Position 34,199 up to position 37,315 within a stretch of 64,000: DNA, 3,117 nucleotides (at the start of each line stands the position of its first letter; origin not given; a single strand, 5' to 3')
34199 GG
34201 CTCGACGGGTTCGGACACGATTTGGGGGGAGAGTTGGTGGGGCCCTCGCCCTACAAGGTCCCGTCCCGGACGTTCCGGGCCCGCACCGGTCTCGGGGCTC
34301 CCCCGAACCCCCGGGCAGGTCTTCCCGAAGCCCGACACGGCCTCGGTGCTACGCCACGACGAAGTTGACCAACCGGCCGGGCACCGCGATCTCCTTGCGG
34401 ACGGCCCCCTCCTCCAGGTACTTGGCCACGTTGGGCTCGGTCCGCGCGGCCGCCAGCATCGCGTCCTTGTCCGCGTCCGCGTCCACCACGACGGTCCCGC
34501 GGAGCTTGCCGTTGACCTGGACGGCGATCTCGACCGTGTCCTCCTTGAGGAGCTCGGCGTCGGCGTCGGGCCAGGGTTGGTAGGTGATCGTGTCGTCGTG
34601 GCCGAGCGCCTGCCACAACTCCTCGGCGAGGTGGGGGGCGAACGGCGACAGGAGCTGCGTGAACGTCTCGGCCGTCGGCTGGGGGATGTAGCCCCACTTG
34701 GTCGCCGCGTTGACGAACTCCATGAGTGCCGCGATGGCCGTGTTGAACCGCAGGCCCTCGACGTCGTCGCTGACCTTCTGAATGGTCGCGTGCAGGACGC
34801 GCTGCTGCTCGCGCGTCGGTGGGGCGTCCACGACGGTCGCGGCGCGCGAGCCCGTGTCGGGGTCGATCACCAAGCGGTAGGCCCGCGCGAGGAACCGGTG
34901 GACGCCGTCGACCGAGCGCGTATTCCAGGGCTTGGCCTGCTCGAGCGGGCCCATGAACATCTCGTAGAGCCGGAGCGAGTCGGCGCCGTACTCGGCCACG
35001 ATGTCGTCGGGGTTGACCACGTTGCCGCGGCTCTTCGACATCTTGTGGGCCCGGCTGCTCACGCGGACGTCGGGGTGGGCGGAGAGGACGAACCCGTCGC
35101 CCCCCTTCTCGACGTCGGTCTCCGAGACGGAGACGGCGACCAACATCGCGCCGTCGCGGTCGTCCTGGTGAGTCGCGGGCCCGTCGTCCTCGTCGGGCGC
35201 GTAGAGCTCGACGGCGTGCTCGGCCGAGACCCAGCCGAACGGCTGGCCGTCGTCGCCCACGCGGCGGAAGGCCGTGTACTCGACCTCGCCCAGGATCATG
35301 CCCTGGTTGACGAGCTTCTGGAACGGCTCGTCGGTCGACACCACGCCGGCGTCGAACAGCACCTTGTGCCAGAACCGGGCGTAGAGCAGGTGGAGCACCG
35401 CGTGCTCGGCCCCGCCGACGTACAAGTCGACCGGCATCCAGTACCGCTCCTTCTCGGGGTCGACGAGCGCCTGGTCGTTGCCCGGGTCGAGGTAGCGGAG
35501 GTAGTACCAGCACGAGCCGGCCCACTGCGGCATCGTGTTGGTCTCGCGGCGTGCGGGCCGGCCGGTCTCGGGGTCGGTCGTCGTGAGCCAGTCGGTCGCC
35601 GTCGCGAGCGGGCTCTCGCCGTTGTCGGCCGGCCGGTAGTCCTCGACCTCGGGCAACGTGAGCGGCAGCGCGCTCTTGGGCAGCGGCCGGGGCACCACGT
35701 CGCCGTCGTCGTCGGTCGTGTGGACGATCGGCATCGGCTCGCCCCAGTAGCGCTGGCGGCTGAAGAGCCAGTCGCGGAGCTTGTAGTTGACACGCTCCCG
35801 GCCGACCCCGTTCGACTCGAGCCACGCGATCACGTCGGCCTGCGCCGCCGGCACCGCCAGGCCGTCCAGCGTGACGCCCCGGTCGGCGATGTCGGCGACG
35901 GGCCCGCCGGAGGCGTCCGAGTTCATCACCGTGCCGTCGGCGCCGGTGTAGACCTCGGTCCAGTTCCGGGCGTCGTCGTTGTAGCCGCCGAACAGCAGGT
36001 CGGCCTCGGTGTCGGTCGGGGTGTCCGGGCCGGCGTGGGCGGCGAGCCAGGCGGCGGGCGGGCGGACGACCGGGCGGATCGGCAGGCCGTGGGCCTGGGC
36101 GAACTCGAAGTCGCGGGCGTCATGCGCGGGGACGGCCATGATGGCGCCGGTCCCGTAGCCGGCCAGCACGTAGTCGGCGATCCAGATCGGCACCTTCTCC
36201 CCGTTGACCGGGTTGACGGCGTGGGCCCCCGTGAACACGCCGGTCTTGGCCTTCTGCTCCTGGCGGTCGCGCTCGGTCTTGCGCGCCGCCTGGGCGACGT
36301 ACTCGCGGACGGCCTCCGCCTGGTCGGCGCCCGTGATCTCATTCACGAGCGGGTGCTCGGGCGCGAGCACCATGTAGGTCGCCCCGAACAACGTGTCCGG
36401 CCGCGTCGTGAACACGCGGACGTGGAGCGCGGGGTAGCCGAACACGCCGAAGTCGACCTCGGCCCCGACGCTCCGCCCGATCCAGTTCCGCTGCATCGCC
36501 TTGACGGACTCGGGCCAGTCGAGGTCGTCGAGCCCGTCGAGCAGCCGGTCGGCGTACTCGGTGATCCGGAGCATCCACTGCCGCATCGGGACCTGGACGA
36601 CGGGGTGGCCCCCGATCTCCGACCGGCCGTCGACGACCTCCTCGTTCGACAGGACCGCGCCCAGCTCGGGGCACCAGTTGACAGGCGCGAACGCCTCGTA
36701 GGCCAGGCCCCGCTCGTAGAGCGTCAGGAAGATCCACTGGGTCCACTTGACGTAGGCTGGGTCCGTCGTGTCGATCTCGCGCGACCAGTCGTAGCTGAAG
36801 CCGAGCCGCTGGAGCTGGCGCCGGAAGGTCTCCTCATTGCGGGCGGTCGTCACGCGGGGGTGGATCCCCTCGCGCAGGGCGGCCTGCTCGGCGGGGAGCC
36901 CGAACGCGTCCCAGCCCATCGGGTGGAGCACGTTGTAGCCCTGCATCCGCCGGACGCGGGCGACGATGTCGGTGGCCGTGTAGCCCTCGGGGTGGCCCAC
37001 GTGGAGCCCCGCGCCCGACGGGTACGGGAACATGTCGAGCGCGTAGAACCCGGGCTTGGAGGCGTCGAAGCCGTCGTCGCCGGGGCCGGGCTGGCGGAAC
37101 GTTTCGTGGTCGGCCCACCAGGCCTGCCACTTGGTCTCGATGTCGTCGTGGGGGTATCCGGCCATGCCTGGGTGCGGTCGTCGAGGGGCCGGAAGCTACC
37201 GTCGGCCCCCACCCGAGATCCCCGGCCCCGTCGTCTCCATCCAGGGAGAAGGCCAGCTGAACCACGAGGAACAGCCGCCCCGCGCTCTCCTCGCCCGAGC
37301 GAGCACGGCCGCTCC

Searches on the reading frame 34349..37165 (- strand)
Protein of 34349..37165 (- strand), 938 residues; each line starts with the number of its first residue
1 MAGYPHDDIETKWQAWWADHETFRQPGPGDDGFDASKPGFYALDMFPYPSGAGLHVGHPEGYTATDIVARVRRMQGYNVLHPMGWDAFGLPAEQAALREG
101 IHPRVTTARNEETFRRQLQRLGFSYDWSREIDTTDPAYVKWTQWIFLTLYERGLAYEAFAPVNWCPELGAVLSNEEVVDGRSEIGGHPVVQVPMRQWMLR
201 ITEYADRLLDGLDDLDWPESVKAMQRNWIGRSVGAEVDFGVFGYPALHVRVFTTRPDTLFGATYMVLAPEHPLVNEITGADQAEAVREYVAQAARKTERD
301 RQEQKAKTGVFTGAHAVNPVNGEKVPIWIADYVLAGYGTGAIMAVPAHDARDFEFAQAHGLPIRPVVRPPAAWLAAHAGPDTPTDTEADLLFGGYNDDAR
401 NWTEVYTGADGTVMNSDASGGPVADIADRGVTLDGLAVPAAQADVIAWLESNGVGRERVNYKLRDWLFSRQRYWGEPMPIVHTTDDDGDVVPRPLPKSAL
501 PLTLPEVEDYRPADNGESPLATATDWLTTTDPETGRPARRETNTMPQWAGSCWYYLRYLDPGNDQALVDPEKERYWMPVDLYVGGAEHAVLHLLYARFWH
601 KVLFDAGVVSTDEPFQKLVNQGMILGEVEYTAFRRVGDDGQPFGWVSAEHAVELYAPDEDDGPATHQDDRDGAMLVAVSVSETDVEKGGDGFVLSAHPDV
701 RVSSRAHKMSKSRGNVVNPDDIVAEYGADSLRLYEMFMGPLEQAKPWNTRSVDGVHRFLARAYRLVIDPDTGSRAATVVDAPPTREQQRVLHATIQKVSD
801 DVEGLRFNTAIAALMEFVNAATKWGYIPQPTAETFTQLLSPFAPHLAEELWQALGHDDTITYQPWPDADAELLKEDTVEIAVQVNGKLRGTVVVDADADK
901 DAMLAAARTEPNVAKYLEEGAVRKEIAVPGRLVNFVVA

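Call 14: search_protein_families(library=pfam, proteins=[window:34349-37165:-], max_evalue=0.001)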
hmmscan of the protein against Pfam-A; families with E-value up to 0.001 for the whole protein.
window:34349-37165:- (938 aa): 4 families
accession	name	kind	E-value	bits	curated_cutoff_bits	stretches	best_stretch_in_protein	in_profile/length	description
PF13603.12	tRNA-synt_1_2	-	5.2e-59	199.3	25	1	226-372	1-145/185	Leucyl-tRNA synthetase, editing domain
PF00133.28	tRNA-synt_1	-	1.1e-41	143.4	22.7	3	13-229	2-225/414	tRNA synthetases class I (I, L, M and V)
PF09334.17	tRNA-synt_1g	-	2.7e-25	89.4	20.1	1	46-177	7-135/391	tRNA synthetases class I (M)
PF08264.19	Anticodon_1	-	8.7e-22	78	25.1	1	790-902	7-146/148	Anticodon-binding domain of tRNA ligase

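Call 54: list_cluster_members(proteins=[window:34349-37165:-, window:26202-27971:+, window:28838-29989:+, window:29995-31332:-, window:24854-26017:-, window:32329-33159:-, window:10219-11733:+, window:7459-9045:+])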
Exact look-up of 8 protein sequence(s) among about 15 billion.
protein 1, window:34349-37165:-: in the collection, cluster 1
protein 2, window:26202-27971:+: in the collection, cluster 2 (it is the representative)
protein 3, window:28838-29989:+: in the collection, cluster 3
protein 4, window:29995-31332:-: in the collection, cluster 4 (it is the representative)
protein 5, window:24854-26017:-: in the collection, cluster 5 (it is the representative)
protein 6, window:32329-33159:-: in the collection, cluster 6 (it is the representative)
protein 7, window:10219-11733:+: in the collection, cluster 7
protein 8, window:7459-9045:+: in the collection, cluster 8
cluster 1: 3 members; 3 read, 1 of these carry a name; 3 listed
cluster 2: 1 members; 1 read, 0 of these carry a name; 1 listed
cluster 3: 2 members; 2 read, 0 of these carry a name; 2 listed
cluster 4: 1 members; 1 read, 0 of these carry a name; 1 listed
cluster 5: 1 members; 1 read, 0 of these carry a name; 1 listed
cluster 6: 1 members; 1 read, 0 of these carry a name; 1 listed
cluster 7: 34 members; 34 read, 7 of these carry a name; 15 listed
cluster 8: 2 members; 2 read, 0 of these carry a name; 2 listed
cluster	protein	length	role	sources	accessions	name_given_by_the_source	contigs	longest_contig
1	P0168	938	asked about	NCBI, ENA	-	-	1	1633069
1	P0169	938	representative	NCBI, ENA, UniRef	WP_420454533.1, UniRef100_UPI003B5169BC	leucine--tRNA ligase [Rubrivirga sp.] | leucine--tRNA ligase n=1 Tax=Rubrivirga sp. TaxID=1885344 RepID=UPI003B5169BC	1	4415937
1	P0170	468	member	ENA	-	-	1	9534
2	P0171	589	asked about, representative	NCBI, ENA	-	-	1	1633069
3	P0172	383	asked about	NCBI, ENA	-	-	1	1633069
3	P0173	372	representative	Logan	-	-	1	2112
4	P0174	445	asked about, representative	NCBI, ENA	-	-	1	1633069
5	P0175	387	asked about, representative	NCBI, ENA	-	-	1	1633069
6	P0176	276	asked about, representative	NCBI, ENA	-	-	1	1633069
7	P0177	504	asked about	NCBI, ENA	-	-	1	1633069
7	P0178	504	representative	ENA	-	-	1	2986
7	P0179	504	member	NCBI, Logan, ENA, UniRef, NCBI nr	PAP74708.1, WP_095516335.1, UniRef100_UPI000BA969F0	amidophosphoribosyltransferase [Rubrivirga sp. SAORIC476] | amidophosphoribosyltransferase n=1 Tax=Rubrivirga sp. SAORIC476 TaxID=1961794 ...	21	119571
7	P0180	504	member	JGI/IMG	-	amidophosphoribosyltransferase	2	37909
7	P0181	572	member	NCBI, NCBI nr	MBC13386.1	MAG: amidophosphoribosyltransferase [Rhodothermaceae bacterium] | amidophosphoribosyltransferase [Rhodothermaceae bacterium]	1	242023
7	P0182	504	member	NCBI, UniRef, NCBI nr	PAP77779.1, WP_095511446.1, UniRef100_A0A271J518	amidophosphoribosyltransferase [Rubrivirga marina] | Amidophosphoribosyltransferase n=1 Tax=Rubrivirga marina TaxID=1196024 ...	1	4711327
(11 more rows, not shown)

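Call 55: find_encoding_contigs(protein=P0169, flank=10000, max_places=3)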
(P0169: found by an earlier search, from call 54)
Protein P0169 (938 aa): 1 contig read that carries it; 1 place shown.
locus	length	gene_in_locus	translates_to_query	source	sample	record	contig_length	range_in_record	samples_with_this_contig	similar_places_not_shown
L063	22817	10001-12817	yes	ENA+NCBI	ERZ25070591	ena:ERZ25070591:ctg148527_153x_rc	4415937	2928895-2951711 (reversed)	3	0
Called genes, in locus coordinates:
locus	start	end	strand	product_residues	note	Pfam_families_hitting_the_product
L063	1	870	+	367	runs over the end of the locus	PF00155:Aminotran_1_2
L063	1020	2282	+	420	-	PF00579:tRNA-synt_1b, PF22421:SYY_C-terminal, PF01479:S4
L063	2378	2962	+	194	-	PF02577:BFN_dom, PF02151:UVR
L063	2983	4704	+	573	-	PF10079:Rossmann-like_BshC, PF24850:CC_BshC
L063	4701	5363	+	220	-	PF13328:HD_4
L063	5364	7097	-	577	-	PF00884:Sulfatase, PF01663:Phosphodiest (faint), PF16347:SGSH_C, PF13860:FlgD_ig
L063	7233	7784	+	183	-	-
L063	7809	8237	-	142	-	PF13380:CoA_binding_2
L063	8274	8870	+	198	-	-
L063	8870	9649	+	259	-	PF14378:PAP2_3 (weak), PF01569:PAP2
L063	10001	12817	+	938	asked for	PF00133:tRNA-synt_1, PF09334:tRNA-synt_1g, PF13603:tRNA-synt_1_2, PF00133:tRNA-synt_1 (weak), PF08264:Anticodon_1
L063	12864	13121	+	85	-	-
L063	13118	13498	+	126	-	-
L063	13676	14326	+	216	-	PF01966:HD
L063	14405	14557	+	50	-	-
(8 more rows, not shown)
